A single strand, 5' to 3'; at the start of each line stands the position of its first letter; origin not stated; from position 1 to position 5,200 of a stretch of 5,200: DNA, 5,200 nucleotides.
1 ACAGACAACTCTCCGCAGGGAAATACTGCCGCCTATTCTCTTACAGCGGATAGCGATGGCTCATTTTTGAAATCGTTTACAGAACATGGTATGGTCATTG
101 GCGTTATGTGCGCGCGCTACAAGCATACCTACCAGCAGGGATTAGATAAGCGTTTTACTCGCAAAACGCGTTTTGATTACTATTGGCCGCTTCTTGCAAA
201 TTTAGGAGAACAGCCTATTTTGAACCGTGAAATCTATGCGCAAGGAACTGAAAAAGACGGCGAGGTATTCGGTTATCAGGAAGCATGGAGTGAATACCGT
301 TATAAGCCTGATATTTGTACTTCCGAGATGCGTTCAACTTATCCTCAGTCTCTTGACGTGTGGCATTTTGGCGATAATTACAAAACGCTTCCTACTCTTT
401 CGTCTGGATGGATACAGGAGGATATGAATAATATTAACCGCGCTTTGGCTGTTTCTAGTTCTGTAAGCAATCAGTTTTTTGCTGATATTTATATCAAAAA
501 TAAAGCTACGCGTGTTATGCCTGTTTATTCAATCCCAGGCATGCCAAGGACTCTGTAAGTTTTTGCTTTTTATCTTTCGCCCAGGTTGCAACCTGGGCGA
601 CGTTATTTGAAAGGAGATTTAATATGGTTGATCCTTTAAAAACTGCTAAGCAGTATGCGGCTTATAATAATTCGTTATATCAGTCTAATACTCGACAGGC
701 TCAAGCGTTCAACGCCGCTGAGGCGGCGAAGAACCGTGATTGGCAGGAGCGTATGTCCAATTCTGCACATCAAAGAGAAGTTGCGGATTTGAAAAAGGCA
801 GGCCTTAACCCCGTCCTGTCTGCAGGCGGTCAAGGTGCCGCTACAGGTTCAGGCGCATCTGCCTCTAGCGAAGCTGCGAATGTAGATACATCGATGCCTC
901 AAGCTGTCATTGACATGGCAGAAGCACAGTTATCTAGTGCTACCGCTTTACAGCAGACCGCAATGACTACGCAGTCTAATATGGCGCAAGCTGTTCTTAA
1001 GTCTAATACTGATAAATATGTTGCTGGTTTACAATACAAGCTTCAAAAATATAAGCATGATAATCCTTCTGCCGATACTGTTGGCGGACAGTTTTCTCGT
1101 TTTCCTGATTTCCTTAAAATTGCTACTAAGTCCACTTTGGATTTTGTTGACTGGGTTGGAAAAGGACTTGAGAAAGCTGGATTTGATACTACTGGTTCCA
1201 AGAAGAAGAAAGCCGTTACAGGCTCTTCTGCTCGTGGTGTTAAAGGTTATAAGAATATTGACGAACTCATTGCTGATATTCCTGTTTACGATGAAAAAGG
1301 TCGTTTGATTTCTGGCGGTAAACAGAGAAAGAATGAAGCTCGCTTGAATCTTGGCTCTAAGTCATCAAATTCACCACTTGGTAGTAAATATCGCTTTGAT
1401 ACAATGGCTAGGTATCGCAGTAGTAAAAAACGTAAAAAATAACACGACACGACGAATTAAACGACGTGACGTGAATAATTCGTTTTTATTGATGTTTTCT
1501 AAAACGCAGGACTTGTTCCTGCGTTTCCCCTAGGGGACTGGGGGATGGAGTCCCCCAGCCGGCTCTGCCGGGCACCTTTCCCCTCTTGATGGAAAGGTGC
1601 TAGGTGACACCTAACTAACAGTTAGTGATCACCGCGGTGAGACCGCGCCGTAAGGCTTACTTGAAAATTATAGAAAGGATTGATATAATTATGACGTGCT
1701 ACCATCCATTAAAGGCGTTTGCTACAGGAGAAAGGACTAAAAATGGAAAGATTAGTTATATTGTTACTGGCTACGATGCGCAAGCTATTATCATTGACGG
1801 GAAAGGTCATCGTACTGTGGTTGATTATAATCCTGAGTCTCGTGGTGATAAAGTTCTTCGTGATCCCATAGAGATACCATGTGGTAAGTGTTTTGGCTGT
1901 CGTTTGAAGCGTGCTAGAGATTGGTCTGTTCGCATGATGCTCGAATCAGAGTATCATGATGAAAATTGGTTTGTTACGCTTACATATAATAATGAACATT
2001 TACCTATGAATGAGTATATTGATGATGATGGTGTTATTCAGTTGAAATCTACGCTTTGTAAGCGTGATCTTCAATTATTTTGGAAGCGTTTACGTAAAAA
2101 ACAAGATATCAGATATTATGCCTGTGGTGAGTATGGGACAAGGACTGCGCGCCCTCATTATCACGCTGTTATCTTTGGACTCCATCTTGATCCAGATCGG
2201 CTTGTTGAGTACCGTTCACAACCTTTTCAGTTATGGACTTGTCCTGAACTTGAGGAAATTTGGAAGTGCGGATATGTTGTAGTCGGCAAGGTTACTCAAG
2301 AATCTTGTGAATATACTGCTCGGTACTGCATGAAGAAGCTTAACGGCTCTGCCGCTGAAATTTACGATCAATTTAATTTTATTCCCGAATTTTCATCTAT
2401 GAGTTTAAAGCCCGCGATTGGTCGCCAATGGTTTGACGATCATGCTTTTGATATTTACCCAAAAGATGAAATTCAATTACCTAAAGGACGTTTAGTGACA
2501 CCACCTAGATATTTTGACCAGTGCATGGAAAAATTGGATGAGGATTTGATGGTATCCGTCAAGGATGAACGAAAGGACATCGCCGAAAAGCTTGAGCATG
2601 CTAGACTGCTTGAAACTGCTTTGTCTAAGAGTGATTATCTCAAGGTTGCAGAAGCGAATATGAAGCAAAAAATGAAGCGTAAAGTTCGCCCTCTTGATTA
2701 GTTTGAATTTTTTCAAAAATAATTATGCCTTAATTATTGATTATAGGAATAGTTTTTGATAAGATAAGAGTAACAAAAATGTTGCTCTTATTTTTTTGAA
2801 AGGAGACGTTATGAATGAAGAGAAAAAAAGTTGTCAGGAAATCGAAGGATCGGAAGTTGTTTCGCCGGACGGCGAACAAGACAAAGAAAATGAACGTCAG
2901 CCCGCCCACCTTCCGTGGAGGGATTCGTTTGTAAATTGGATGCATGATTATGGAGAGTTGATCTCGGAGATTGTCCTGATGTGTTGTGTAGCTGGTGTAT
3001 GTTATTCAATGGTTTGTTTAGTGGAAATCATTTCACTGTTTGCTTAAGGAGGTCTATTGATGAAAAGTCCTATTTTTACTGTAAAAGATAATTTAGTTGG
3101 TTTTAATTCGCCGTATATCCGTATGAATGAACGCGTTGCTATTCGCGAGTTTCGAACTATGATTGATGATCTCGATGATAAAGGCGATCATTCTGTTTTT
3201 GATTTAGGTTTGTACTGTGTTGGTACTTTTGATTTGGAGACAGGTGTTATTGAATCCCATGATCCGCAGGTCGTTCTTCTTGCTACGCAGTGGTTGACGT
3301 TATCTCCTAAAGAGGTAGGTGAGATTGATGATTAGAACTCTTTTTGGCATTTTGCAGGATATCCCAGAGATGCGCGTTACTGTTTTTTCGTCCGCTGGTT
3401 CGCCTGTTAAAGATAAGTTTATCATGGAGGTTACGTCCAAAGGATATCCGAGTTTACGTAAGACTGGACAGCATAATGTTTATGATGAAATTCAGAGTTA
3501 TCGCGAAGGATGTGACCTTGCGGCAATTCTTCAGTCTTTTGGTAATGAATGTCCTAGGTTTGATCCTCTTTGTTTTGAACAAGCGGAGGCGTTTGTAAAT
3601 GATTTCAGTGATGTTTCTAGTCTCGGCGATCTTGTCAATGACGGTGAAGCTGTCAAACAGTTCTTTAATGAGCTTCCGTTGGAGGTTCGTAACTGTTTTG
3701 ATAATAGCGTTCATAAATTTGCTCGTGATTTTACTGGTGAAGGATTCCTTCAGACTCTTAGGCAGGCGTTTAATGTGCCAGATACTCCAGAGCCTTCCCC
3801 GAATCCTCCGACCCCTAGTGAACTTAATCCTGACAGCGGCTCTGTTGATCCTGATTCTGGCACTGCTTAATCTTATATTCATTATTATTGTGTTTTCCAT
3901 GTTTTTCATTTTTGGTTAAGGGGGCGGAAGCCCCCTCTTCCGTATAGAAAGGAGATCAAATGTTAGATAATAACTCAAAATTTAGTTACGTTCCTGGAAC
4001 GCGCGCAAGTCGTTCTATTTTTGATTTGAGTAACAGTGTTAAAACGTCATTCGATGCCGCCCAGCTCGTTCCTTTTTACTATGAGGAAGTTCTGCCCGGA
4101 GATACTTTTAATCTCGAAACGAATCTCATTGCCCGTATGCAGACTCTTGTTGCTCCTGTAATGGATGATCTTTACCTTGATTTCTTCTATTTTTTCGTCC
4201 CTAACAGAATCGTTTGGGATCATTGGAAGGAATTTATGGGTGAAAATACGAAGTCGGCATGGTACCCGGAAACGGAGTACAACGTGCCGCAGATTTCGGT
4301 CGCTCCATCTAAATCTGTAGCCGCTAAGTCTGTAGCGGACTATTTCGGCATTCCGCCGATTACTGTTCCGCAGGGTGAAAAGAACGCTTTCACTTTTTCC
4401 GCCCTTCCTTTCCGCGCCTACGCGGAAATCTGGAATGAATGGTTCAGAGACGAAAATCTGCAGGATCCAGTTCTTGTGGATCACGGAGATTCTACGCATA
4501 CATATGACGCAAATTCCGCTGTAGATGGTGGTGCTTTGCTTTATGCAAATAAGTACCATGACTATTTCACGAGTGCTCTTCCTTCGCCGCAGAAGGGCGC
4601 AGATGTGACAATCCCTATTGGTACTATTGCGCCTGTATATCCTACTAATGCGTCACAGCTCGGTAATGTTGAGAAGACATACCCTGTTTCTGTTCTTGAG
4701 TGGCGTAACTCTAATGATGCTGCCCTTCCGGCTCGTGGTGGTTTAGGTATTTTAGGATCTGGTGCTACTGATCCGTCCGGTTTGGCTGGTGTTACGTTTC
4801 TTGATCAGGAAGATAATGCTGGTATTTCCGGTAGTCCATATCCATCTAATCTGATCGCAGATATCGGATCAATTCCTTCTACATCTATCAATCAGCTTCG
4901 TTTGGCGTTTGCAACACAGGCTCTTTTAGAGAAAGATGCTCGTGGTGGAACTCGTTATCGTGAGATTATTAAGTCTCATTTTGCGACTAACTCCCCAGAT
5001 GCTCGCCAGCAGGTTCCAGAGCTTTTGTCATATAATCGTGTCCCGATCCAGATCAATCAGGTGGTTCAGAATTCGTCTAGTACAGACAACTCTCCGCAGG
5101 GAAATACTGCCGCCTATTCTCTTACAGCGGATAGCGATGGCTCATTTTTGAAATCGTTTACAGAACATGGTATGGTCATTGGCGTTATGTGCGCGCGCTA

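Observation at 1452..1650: Dense GC-rich hairpin cluster in the 190-nt VP2-VP4 spacer: putative complementary-strand origin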

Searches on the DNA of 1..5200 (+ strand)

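Call 7: search_rna_families(source=window, threshold=evalue, max_evalue=10, show_alignments=3)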
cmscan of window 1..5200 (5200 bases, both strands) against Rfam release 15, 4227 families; matches with E-value up to 10: 5.
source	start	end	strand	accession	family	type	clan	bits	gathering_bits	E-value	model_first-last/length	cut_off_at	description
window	576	601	-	RF03460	mir-561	Gene; miRNA;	-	19.3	90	6.9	1-81/81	no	mir-561 microRNA precursor family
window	779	892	+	RF01387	isrC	Gene; sRNA;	-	18.7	39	2.8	1-123/123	no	isrC Hfq binding RNA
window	1443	1523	-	RF00370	sroD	Gene; sRNA;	-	17.8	50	6.4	1-86/86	no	sroD RNA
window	1541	1556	+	RF01734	Fluoride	Cis-reg; riboswitch;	-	13.2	34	6.1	10-25/64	no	Fluoride riboswitch aptamer (crcB RNA motif)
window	389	403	-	RF02914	DUF805b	Cis-reg;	CL00115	13.2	35.6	7.1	1-35/35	no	DUF805b RNA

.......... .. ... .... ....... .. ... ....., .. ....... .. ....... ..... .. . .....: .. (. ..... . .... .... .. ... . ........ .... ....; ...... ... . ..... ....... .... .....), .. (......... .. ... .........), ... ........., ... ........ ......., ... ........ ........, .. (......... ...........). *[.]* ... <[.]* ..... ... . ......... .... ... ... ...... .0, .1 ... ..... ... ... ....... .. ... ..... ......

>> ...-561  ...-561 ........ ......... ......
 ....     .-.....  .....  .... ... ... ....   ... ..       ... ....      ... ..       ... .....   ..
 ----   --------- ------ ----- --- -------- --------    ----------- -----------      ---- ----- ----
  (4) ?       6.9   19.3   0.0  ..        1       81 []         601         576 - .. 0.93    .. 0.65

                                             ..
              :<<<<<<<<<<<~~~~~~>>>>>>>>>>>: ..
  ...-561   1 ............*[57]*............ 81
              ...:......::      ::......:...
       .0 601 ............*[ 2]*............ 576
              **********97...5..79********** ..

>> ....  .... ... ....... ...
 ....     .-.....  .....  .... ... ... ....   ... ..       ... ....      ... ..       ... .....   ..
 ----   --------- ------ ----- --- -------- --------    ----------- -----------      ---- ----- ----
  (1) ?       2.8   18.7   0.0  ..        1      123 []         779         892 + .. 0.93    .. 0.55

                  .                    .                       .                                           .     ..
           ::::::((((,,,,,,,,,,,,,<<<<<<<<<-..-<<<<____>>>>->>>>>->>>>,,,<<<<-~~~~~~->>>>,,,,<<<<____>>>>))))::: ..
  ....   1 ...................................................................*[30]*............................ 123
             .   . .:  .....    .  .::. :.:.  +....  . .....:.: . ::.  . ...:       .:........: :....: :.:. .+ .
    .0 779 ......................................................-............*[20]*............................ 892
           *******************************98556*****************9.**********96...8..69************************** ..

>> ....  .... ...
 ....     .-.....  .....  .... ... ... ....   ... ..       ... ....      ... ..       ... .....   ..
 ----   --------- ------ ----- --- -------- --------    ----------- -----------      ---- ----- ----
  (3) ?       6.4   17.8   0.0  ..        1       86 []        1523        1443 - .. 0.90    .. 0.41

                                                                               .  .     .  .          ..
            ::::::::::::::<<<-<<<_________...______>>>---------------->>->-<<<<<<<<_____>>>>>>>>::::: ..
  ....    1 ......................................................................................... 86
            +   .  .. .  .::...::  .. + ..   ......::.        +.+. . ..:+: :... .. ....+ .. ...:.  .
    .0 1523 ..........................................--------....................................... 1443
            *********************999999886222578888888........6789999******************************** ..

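Call 9: search_dna_similar(query=window:1-5085:+, collection=phages, mode=near, max_rows=30)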
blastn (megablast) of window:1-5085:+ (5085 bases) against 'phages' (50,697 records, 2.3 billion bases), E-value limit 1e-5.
Records with a match: 4; places in all: 4; records where one place covers at least 80% of the query: 0.
Best place of each record, by identity: 90-95% 2; 80-90% 1; 60-80% 1.
By first word of the organism name: Microviridae 3; Gokushovirus 1.
By host as written in the record: - 3; bird 1.
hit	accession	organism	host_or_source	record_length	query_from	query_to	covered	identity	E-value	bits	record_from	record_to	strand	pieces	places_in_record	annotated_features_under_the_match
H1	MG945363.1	Microviridae sp.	pig feces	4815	168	527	7%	70.9%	2e-11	79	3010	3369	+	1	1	similar to VP1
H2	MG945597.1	Microviridae sp.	cattle genital tract secretion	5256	4175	4264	2%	80.2%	5e-8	68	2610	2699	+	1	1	similar to VP1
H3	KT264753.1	Gokushovirus WZ-2015a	bird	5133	717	761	1%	91.1%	2e-6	62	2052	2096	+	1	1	VP2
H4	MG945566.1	Microviridae sp.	dog feces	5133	717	761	1%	91.1%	2e-6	62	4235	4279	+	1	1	similar to VP2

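Call 10: search_dna_similar(query=window:1443-1690:+, collection=phages, mode=distant, max_rows=30, max_evalue=1)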
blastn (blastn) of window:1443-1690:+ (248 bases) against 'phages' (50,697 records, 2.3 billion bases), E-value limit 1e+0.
Records with a match: 20; places in all: 20; records where one place covers at least 80% of the query: 0.
Best place of each record, by identity: 90-95% 1; 80-90% 12; 60-80% 7.
By first word of the organism name: Dulem 6; Microviridae 6; bajarodmic 3; Gokushovirinae 2; Peromfec 1; Capybara 1; Kummerowia 1.
By host as written in the record: - 7; Varecia variegata 2; Ciona robusta 2; Peromyscus fraterculus 2; Eulemur coronatus 1; Propithecus coquereli 1; Lemur catta 1; Peromyscus boylii; specimen_voucher: UMNH:Mamm:44823; Tissue Sample Catalog ... 1; and 3 more.
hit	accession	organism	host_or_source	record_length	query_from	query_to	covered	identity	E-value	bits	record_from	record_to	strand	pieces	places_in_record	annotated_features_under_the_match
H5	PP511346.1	Dulem virus 193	Eulemur coronatus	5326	155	248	38%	78.4%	2e-9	69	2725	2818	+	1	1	none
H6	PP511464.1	Dulem virus 193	Varecia variegata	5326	155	248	38%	78.4%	2e-9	69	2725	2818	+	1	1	none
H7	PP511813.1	Dulem virus 193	Propithecus coquereli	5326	155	248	38%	78.4%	2e-9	69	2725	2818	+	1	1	none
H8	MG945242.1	Microviridae sp.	dog feces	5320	75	170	39%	71.7%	8e-1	40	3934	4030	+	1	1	none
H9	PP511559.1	Dulem virus 157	Varecia variegata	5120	130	178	20%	79.6%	2e-1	41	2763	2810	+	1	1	none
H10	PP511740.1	Dulem virus 157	Lemur catta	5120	130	178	20%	79.6%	2e-1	41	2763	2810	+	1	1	none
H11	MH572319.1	Microviridae sp.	Ciona robusta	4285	130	171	17%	83.3%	2e-2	46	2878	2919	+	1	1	none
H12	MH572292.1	Microviridae sp.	Ciona robusta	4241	130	173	18%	79.5%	8e-1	40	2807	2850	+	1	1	internal scaffolding protein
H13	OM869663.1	Peromfec virus RodF7_13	Peromyscus boylii; specimen_voucher: ...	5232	130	169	16%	85.4%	2e-2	45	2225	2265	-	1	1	none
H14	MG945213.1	Microviridae sp.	pig feces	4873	130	169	16%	85.0%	5e-3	46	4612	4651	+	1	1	none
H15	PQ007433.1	bajarodmic virus 1153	Chaetodipus arenarius feces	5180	138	176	16%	85.0%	7e-2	43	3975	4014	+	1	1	none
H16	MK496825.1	Capybara microvirus Cap3_SP_649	Hydrochoerus hydrochaeris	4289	143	181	16%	82.1%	8e-1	40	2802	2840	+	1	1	none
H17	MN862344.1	Kummerowia striata gokushovirus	Kummerowia striata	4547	130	165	15%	83.3%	8e-1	39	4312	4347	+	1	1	none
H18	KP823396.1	Gokushovirinae GNX3R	-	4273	143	173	13%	87.1%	8e-1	39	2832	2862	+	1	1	none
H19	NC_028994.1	Gokushovirinae GNX3R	-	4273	143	173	13%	87.1%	8e-1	39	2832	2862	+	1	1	none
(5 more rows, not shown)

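Call 12: get_annotated_region(hit=H5, flank=400)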
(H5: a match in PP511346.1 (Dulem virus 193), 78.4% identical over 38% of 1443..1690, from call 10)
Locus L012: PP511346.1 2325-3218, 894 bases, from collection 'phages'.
description: Dulem virus 193 isolate Duke_18_53, complete genome.
organism: Dulem virus 193 (NCBI taxid 3145670)
taxonomy: Viruses; Monodnaviria; Sangervirae; Phixviricota; Malgrandaviricetes; Petitvirales; Microviridae; Microvirus
host: Eulemur coronatus; source: feces; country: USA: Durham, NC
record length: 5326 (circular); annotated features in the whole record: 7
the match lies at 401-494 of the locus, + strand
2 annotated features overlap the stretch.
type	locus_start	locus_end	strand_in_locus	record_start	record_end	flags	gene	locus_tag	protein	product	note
CDS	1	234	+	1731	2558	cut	-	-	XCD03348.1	DNA pilot protein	-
CDS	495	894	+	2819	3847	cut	-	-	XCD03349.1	replication initiator protein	-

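Call 13: get_annotated_region(hit=H11, flank=400)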
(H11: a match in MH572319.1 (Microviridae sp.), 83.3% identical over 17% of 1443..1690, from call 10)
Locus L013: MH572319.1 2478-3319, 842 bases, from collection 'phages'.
description: Microviridae sp. isolate SD_SC_60, complete genome.
organism: Microviridae sp. (NCBI taxid 2202644)
taxonomy: Viruses; Monodnaviria; Sangervirae; Phixviricota; Malgrandaviricetes; Petitvirales; Microviridae
host: Ciona robusta; source: Ciona robusta intestinal tract; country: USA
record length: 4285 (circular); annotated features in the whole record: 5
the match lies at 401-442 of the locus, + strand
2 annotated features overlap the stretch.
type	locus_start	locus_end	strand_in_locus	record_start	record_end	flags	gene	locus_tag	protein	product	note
CDS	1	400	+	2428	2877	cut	-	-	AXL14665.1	internal scaffolding protein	similar to PHA00099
CDS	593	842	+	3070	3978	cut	-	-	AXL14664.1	replication initiator protein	similar to PHA00330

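Call 14: get_annotated_region(hit=H14, flank=400)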
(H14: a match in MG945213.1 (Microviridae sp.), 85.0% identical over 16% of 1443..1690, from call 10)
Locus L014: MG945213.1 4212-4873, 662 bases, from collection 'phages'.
description: UNVERIFIED: Microviridae sp. isolate 940-1801, complete genome.
organism: Microviridae sp. (NCBI taxid 2202644)
taxonomy: Viruses; Monodnaviria; Sangervirae; Phixviricota; Malgrandaviricetes; Petitvirales; Microviridae
host: -; source: pig feces; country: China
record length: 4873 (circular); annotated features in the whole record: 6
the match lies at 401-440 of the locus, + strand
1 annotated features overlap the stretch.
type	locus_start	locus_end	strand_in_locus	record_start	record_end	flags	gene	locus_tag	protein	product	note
misc_feature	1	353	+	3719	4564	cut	-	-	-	-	similar to VP2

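Call 15: get_annotated_region(hit=H18, flank=400)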
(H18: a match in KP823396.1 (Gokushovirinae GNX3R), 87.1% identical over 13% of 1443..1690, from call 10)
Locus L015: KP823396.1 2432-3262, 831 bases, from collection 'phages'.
description: Gokushovirinae GNX3R, complete sequence.
organism: Gokushovirinae GNX3R (NCBI taxid 1701405)
taxonomy: Viruses; Monodnaviria; Sangervirae; Phixviricota; Malgrandaviricetes; Petitvirales; Microviridae; Gokushovirinae
host: -; source: -; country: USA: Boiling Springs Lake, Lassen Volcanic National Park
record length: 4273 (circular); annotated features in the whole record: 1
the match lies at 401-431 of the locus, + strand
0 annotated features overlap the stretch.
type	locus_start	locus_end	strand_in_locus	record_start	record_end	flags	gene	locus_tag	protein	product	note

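Call 16: get_annotated_region(hit=H17, flank=400)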
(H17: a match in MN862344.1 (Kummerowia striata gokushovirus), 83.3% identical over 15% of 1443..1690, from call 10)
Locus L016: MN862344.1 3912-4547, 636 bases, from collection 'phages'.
description: Kummerowia striata gokushovirus strain pt119-gok-10, complete genome.
organism: Kummerowia striata gokushovirus (NCBI taxid 2740155)
taxonomy: Viruses; Monodnaviria; Sangervirae; Phixviricota; Malgrandaviricetes; Petitvirales; Microviridae; Gokushovirinae
host: Kummerowia striata; source: -; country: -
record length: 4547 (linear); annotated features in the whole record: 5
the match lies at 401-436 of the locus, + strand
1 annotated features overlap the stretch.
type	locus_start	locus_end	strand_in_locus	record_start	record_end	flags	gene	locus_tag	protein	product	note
CDS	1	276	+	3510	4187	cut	-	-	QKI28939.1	VP3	-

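Call 17: get_annotated_region(hit=H9, flank=400)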
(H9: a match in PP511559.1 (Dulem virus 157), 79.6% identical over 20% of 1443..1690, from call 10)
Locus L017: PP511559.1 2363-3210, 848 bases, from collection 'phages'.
description: Dulem virus 157 isolate Duke_24FS_86, complete genome.
organism: Dulem virus 157 (NCBI taxid 3145634)
taxonomy: Viruses; Monodnaviria; Sangervirae; Phixviricota; Malgrandaviricetes; Petitvirales; Microviridae; Microvirus
host: Varecia variegata; source: feces; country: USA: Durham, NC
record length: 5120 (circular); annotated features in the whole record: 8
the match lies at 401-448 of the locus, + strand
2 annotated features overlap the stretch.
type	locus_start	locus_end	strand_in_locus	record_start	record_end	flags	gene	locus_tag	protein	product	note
CDS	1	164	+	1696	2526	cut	-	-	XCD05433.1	DNA pilot protein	-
CDS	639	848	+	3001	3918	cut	-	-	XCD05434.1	replication initiator protein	-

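Call 50: build_rna_model(alignment_id=A1, structure=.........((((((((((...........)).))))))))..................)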
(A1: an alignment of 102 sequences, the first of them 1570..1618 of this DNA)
Model R1 built from alignment A1 (102 sequences, 59 columns); structure: as given.
model positions 49; base pairs 9; branch points 0; effective number of sequences 42.31; information 1.128 bits per position. Calibrated on 0.2 Mb of random sequence (short: E-values are rough).
structure used (alignment columns):
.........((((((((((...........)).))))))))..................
